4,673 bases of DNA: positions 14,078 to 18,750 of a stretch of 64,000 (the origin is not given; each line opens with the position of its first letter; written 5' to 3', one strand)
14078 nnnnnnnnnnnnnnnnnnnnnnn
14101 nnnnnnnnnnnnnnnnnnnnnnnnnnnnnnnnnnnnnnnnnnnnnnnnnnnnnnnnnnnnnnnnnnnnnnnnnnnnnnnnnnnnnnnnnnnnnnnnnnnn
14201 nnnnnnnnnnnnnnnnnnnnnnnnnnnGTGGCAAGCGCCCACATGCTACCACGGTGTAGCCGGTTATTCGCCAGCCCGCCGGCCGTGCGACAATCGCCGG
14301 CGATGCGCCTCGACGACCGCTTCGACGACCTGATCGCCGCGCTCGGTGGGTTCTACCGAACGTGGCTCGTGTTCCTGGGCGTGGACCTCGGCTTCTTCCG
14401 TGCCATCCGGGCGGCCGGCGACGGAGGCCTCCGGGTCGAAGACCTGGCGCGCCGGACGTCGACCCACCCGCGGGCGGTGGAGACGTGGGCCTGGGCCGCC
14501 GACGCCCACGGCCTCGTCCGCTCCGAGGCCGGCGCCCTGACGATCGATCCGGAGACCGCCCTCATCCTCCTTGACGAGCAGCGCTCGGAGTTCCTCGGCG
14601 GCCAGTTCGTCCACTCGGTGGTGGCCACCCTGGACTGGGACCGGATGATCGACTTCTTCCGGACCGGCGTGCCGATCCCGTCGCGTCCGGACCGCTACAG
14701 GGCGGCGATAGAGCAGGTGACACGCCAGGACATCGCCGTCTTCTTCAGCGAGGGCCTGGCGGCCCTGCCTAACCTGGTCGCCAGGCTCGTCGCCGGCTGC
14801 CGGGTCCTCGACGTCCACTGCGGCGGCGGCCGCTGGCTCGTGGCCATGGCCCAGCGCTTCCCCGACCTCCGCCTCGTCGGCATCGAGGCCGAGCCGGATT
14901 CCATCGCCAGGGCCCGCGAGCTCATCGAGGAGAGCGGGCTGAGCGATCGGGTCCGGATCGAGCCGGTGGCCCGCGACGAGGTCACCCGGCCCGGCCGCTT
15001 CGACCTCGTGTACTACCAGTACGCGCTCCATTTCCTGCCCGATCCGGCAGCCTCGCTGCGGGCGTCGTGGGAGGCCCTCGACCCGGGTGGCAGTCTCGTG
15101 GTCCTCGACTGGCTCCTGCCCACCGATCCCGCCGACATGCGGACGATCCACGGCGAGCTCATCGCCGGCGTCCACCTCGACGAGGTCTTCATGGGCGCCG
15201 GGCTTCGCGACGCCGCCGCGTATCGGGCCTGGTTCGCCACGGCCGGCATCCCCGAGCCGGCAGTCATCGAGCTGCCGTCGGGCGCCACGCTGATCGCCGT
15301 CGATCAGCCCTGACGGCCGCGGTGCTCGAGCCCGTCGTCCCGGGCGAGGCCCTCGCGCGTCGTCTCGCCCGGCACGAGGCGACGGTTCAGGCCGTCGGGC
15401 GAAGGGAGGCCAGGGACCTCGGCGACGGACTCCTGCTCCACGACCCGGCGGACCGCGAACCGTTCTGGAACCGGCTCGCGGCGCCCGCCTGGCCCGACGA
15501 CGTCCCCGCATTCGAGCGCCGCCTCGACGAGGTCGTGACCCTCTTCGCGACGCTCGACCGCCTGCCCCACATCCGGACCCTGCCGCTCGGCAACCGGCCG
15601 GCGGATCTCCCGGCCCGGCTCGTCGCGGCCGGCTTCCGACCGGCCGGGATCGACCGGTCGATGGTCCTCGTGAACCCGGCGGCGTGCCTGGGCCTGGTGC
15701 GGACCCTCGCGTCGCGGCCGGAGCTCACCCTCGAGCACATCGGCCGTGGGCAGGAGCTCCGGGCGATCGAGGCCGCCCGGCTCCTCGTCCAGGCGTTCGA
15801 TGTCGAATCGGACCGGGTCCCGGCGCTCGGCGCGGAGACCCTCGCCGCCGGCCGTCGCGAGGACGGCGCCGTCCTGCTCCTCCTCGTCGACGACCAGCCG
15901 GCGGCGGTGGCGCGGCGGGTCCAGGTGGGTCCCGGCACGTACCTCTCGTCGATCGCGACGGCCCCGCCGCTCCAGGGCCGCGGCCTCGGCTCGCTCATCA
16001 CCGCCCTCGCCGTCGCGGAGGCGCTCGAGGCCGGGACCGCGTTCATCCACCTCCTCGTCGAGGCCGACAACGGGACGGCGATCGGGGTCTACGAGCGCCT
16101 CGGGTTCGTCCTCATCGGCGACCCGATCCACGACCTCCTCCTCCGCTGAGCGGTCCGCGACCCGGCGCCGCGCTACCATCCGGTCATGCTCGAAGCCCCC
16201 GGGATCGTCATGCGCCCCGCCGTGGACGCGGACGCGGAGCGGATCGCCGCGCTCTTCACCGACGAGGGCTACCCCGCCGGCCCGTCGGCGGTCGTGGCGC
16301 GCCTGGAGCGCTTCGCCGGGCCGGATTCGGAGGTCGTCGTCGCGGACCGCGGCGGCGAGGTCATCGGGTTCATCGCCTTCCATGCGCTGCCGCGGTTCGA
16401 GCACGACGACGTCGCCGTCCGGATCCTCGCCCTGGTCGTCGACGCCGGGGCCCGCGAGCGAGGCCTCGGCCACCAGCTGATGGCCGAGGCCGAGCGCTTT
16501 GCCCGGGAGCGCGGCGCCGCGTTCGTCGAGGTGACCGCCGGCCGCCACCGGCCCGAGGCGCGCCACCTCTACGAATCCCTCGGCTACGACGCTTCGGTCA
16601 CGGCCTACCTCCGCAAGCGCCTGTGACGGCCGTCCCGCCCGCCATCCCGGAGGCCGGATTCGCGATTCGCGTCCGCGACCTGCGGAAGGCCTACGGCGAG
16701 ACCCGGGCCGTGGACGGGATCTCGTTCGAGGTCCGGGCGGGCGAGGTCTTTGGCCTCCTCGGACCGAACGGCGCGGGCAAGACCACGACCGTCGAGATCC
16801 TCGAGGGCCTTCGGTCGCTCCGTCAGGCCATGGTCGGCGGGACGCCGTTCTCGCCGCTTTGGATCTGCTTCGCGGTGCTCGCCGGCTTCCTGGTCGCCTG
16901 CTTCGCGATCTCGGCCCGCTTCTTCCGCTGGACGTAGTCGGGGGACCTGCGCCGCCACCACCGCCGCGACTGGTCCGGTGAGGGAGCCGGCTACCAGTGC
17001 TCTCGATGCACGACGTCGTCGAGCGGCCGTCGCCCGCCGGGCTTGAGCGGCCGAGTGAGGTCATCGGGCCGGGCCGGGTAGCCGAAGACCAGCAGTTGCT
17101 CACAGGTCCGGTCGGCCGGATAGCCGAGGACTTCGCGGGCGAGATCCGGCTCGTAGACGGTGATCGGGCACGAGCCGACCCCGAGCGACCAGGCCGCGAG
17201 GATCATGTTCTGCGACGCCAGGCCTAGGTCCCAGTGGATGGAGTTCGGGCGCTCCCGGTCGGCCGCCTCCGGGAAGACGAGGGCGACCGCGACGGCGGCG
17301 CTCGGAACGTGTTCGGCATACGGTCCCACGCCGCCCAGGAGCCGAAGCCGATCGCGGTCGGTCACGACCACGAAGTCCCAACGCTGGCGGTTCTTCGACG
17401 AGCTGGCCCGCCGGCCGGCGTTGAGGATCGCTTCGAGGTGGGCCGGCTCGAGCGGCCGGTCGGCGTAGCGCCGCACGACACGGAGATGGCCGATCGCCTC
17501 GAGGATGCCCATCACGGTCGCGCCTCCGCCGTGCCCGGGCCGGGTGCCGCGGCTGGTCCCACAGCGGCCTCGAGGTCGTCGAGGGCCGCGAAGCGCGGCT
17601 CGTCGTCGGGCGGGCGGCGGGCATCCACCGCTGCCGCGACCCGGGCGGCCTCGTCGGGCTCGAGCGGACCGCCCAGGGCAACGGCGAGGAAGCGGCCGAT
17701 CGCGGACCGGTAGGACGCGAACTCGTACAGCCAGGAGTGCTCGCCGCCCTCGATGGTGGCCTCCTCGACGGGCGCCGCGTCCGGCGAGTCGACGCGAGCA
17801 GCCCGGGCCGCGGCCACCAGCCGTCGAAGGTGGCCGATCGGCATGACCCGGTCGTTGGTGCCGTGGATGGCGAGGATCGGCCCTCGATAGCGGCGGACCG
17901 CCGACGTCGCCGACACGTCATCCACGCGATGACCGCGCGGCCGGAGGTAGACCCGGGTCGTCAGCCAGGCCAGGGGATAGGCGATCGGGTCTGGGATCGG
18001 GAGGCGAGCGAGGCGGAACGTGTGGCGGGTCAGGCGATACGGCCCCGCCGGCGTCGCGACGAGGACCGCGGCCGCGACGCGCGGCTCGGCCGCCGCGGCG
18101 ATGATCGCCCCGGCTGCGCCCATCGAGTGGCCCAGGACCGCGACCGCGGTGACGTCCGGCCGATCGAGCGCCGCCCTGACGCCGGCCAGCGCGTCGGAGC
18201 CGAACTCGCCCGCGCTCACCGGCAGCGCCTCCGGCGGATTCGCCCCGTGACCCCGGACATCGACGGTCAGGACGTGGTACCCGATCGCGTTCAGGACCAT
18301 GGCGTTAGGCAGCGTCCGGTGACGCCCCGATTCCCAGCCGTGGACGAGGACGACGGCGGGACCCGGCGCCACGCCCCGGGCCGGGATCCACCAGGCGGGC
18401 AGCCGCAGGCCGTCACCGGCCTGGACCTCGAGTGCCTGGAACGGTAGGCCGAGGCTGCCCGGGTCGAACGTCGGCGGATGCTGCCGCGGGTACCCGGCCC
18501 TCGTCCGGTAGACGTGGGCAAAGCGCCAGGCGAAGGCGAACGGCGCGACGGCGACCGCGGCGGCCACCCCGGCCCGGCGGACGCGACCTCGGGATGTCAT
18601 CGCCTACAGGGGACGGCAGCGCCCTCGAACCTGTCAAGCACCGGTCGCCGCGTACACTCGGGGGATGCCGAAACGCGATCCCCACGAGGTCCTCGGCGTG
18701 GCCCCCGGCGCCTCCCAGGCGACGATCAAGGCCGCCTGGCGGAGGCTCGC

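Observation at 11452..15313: LLM(Mer-like) oxidoreductase-MenA prenyltransferase fusion with CPBP protease and divergent methyltransferase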

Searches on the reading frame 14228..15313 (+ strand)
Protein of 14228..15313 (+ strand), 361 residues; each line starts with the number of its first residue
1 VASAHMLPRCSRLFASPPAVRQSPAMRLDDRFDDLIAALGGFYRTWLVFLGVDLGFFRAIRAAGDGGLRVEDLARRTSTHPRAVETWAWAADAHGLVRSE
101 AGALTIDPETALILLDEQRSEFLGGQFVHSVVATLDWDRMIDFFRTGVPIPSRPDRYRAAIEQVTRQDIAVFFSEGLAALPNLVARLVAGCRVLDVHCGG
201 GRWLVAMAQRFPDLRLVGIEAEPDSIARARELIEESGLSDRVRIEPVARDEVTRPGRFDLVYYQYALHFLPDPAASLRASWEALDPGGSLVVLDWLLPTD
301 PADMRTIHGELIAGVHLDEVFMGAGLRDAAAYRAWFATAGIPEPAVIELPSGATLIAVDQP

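Call 5: search_protein_families(library=pfam, proteins=[window:14228-15313:+], max_evalue=0.01)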
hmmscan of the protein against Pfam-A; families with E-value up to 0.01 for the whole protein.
window:14228-15313:+ (361 aa): 12 families
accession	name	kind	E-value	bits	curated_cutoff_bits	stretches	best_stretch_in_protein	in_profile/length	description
PF08242.18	Methyltransf_12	-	2.8e-14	54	30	1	194-290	1-98/98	Methyltransferase domain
PF13649.12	Methyltransf_25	-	6.4e-14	52.9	27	1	193-288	1-97/97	Methyltransferase domain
PF13847.12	Methyltransf_31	-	2.4e-12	47.2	27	1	189-294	3-111/145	Methyltransferase domain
PF13489.12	Methyltransf_23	-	5.7e-12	46.1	27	1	183-317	16-142/164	Methyltransferase domain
PF08241.18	Methyltransf_11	-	9.1e-12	45.9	21.2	1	194-292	1-95/95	Methyltransferase domain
PF02390.23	Methyltransf_4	-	6.9e-07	29.3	24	1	193-238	5-50/173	Putative methyltransferase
PF01209.24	Ubie_methyltran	-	2.8e-05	24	20.1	1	189-295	47-154/233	ubiE/COQ5 methyltransferase family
PF02353.26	CMAS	-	0.00025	20.9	27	1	185-253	58-125/273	Mycolic acid cyclopropane synthetase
PF05175.20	MTS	-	0.0013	18.8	23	1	189-261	31-102/170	Methyltransferase small domain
PF08003.17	Methyltransf_9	-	0.0072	15.8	23.8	0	190-297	116-222/315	Protein of unknown function (DUF1698)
PF01135.25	PCMT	-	0.0082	16.4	20.3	0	178-243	63-127/210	Protein-L-isoaspartate(D-aspartate) O-methyltransferase (PCMT)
PF00891.24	Methyltransf_2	-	0.0088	15.8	22.3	0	192-340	65-208/210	O-methyltransferase domain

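Call 6: search_protein_families(library=ncbifam, proteins=[window:14228-15313:+], max_evalue=0.01)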
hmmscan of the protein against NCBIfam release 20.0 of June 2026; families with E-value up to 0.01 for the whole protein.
window:14228-15313:+ (361 aa): 33 families (the best 25 are shown)
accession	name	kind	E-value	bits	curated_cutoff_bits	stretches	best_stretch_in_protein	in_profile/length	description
NF043040.1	corrin_prot_MT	hypoth_equivalog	3.3e-13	49.6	180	1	152-302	10-157/216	corrinoid protein-associated methyltransferase CpaM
TIGR04543.1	ketoArg_3Met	equivalog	1.3e-09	37.6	425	1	182-251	141-211/336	2-ketoarginine methyltransferase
NF041537.1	ArsM_AhpD_UU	exception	8.5e-09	34.6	510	1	185-298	72-186/345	arsenite methyltransferase/AhpD domain selenoprotein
NF045667.1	MTase_DVU1556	equivalog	1e-08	34.9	155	1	185-300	18-127/213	DVU_1556 family methyltransferase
NF050150.1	RiPP_MTase_ApyS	equivalog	7e-08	32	400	1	179-244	132-196/323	RiPP biosynthesis methyltransferase ApyS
TIGR01983.1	UbiG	equivalog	7.4e-08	32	102.95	1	186-292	46-151/228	bifunctional 2-polyprenyl-6-hydroxyphenol methylase/3-demethylubiquinol 3-O-methyltransferase UbiG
TIGR00091.1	TIGR00091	equivalog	1.4e-07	31.1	112.65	1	193-239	20-66/194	tRNA (guanosine(46)-N7)-methyltransferase TrmB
NF010703.0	PRK14103.1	equivalog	8.8e-07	28.6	320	1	183-292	21-124/256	trans-aconitate 2-methyltransferase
TIGR02716.1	C20_methyl_CrtF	equivalog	2.1e-06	27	276.1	1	72-301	28-260/306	bacteriochlorophyllide d C-20 methyltransferase BchU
NF047649.1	MTase_UXPK_star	exception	2.3e-06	26.8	460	1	184-299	72-188/283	methyltransferase/UXPK-star double selenoprotein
NF008264.0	PRK11036.1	equivalog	4.8e-06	26.2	366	1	191-293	46-148/261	tRNA uridine 5-oxyacetic acid(34) methyltransferase CmoM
NF041536.1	ArsM_DUF2284_UU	exception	8.6e-06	24.3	575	1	184-297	71-185/459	arsenite methyltransferase/DUF2284 domain selenoprotein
NF001244.0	PRK00216.1-5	equivalog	1.3e-05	24.6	216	1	191-304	50-164/236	bifunctional demethylmenaquinone methyltransferase/2-methoxy-6-polyprenyl-1,4-benzoquinol methylase UbiE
NF040703.1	cyclopro_CfaB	exception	1.3e-05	24.2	650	1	186-261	156-230/393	C17 cyclopropane fatty acid synthase CfaB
NF002463.0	PRK01683.1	equivalog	1.9e-05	24.4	297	1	191-292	33-128/258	trans-aconitate 2-methyltransferase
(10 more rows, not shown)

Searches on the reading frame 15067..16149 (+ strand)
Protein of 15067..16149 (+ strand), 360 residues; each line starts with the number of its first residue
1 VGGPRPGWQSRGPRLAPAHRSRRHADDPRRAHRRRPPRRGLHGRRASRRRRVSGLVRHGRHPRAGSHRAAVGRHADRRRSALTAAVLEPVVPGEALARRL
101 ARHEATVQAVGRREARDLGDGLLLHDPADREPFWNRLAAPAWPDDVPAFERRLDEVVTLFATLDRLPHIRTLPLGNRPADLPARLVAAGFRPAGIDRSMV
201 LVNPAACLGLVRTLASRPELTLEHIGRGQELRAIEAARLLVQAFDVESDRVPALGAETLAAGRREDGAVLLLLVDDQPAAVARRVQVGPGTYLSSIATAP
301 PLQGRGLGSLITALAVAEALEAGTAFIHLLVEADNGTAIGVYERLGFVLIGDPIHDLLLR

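Call 5: search_protein_families(library=pfam, proteins=[window:15067-16149:+], max_evalue=0.01)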
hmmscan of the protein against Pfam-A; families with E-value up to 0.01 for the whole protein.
window:15067-16149:+ (360 aa): 5 families
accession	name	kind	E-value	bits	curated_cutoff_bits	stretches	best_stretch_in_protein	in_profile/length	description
PF00583.31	Acetyltransf_1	-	1.3e-10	42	20.7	1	262-347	28-116/116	Acetyltransferase (GNAT) family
PF08445.16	FR47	-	1.2e-09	38.5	22.1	1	279-350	11-80/86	FR47-like protein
PF13673.13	Acetyltransf_10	-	4.8e-07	30.3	23.6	1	270-353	34-113/128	Acetyltransferase (GNAT) domain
PF13508.13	Acetyltransf_7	-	1.1e-06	29.4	27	1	268-348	4-83/84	Acetyltransferase (GNAT) domain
PF13480.13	Acetyltransf_6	-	0.0034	18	22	1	212-333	12-138/143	Acetyltransferase (GNAT) domain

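Call 6: search_protein_families(library=ncbifam, proteins=[window:15067-16149:+], max_evalue=0.01)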
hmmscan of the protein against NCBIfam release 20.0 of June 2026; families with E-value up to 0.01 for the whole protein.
window:15067-16149:+ (360 aa): 8 families
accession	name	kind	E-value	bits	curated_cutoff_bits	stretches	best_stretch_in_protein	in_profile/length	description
TIGR03448.1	mycothiol_MshD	equivalog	3.5e-07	29.8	163.1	1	297-348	235-286/294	mycothiol synthase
TIGR01575.1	rimI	equivalog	0.00035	20.7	86.4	1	293-348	58-113/132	ribosomal protein S18-alanine N-acetyltransferase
NF000487.1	stat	exception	0.00047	19.7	420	1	222-351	37-165/189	streptothricin N-acetyltransferase STAT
NF049894.1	CG3035_N_ac_Glu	equivalog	0.00054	19.3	280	1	265-348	202-290/300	N-acetylglutamate synthase, CG3035 family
NF002959.0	PRK03624.1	equivalog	0.00061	19.5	124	1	292-347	74-129/147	GNAT family acetyltransferase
NF011709.0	PRK15130.1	equivalog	0.0011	18.8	218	1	296-358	88-151/186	spermidine N1-acetyltransferase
NF007025.1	PRK09491.1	equivalog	0.0023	17.9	173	1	243-347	14-119/145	ribosomal protein S18-alanine N-acetyltransferase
TIGR03103.1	trio_acet_GNAT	equivalog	0.0072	14.9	569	0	290-348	155-213/547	N-acetylglutaminylglutamine synthetase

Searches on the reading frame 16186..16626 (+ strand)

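Call 5: search_protein_families(library=pfam, proteins=[window:16186-16626:+], max_evalue=0.01)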
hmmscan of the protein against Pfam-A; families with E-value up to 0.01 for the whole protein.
window:16186-16626:+ (146 aa): 7 families
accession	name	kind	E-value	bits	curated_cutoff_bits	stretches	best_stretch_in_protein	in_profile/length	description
PF00583.31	Acetyltransf_1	-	3.9e-16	59.8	20.7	1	31-134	16-116/116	Acetyltransferase (GNAT) family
PF13508.13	Acetyltransf_7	-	1.2e-13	51.7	27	1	47-134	2-82/84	Acetyltransferase (GNAT) domain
PF13673.13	Acetyltransf_10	-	2.2e-11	44.3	23.6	1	41-137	24-110/128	Acetyltransferase (GNAT) domain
PF08445.16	FR47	-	3.3e-05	24.2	22.1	1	79-137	23-80/86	FR47-like protein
PF13527.13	Acetyltransf_9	-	0.0016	18.9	25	1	28-135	20-125/127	Acetyltransferase (GNAT) domain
PF14542.12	Acetyltransf_CG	-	0.0032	18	30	1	56-111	8-58/80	GCN5-related N-acetyl-transferase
PF13302.13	Acetyltransf_3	-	0.0058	17.8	25.4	1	8-134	3-137/138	Acetyltransferase (GNAT) domain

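Call 6: search_protein_families(library=ncbifam, proteins=[window:16186-16626:+], max_evalue=0.01)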
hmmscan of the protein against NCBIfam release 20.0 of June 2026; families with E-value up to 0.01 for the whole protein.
window:16186-16626:+ (146 aa): 17 families
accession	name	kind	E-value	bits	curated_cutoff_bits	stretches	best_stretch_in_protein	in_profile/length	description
NF033083.0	AAC_3_I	equivalog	3.4e-10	40.3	200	1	50-139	50-139/145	AAC(3)-I family aminoglycoside N-acetyltransferase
NF007530.0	PRK10146.1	equivalog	5.4e-10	39.7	142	1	46-138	45-137/144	aminoalkylphosphonate N-acetyltransferase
TIGR01575.1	rimI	equivalog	3.5e-09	36.9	86.4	1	41-136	25-114/132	ribosomal protein S18-alanine N-acetyltransferase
NF002959.0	PRK03624.1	equivalog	2.9e-08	33.5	124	1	44-146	45-141/147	GNAT family acetyltransferase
NF041716.1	HxA_phane_GNAT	equivalog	8.6e-08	32.2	250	1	48-135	53-141/152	cyclophane-containing RiPP N-acetyltransferase HaaN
TIGR02382.1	wecD_rffC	equivalog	1.8e-06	27.7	195.1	1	50-142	101-188/191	dTDP-4-amino-4,6-dideoxy-D-galactose acyltransferase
TIGR03103.1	trio_acet_GNAT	equivalog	1.9e-06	26.7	569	1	7-139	83-217/547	N-acetylglutaminylglutamine synthetase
NF008212.0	PRK10975.1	equivalog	9.8e-06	25.5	219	1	50-141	141-227/232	dTDP-4-amino-4,6-dideoxy-D-galactose acyltransferase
TIGR01211.1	ELP3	subfamily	1.5e-05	23.7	350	1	89-146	469-522/522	tRNA uridine(34) 5-carboxymethylaminomethyl modification radical SAM/GNAT enzyme Elp3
NF000487.1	stat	exception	2.9e-05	23.7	420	1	50-134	80-161/189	streptothricin N-acetyltransferase STAT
NF040503.1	resist_ArsN1a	equivalog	8.5e-05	22.3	170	1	39-136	40-135/159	arsinothricin resistance N-acetyltransferase ArsN1 family A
NF033374.6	AAC_6p_Id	exception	0.00015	21.8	320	1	83-145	82-145/149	aminoglycoside N-acetyltransferase AAC(6')-Id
NF049894.1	CG3035_N_ac_Glu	equivalog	0.00017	20.9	280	1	77-135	232-290/300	N-acetylglutamate synthase, CG3035 family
NF005921.0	PRK07922.1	equivalog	0.0012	18.5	180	1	48-111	46-105/170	amino-acid N-acetyltransferase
NF040501.1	resist_ArsN2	equivalog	0.0014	18.3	125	1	49-112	25-83/133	arsenic resistance N-acetyltransferase ArsN2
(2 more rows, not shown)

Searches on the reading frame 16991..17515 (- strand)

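Call 5: search_protein_families(library=pfam, proteins=[window:16991-17515:-], max_evalue=0.01)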
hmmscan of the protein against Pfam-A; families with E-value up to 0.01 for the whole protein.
window:16991-17515:- (174 aa): 2 families
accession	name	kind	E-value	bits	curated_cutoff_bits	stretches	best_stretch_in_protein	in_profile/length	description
PF00881.29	Nitroreductase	-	2.7e-21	76.9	23.5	2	13-56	6-49/167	Nitroreductase family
PF14512.11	TM1586_NiRdase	-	3.3e-05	24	27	0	24-53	157-186/215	Putative TM nitroreductase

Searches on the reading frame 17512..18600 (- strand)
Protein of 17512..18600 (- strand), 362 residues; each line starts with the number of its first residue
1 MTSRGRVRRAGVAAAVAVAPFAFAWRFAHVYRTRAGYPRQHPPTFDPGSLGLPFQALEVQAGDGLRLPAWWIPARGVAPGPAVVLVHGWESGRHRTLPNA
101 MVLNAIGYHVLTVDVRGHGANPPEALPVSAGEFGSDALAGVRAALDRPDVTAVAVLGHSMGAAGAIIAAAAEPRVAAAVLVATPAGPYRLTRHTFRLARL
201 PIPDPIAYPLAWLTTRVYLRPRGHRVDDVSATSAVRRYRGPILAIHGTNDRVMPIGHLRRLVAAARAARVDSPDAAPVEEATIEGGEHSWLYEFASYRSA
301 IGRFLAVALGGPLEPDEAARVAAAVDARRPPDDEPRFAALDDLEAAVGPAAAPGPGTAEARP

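Call 5: search_protein_families(library=pfam, proteins=[window:17512-18600:-], max_evalue=0.01)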
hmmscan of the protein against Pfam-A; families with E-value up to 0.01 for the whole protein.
window:17512-18600:- (362 aa): 6 families
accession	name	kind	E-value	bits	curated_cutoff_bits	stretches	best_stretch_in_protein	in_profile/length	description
PF12146.15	Hydrolase_4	-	2.8e-17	63.3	27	1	81-186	5-112/239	Serine aminopeptidase, S33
PF00561.26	Abhydrolase_1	-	2.8e-16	60.4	25.8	1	81-189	1-110/245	alpha/beta hydrolase fold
PF05448.18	AXE1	-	8.9e-05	21.8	21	0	64-122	66-124/321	Acetyl xylan esterase (AXE1)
PF00326.27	Peptidase_S9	-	0.00017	21.6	22.6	1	103-272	10-172/213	Prolyl oligopeptidase family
PF12740.14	PETase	-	0.00035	20.5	28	1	130-182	99-156/263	PET hydrolase-like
PF01738.24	DLH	-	0.00083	19.4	21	0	132-179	76-125/217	Dienelactone hydrolase family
